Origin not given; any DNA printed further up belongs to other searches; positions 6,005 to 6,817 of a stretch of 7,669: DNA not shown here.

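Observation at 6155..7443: Accessory island: divergent 170-aa unknown protein and YfbU-family protein with their own promoters and terminator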

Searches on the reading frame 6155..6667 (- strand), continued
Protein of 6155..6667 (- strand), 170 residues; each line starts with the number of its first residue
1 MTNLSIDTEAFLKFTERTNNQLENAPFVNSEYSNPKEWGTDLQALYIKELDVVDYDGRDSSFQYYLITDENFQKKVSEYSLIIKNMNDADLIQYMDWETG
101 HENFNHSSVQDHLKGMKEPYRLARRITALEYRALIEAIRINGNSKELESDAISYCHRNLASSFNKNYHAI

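Call 100: find_encoding_contigs(protein=P0009, flank=3000, max_places=3)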
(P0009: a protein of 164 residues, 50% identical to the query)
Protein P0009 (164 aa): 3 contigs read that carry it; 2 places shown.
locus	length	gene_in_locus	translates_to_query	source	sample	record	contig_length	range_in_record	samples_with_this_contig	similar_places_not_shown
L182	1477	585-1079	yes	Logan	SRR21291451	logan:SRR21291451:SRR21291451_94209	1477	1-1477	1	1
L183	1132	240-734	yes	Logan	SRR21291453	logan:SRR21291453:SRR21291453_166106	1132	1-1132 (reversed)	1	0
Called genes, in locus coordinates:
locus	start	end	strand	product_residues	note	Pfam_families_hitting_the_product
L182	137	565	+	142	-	-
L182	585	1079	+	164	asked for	-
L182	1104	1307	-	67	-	-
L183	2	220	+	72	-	?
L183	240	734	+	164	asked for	-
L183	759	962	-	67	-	-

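Call 101: find_encoding_contigs(protein=P0010, flank=3000, max_places=3)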
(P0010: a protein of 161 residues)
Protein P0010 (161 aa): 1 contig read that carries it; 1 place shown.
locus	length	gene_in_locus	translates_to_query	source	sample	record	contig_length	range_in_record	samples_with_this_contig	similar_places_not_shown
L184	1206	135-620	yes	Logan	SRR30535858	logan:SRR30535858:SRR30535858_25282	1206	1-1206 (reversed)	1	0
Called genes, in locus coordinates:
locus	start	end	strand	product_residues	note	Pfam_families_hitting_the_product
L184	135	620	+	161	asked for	-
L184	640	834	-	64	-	-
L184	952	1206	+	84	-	?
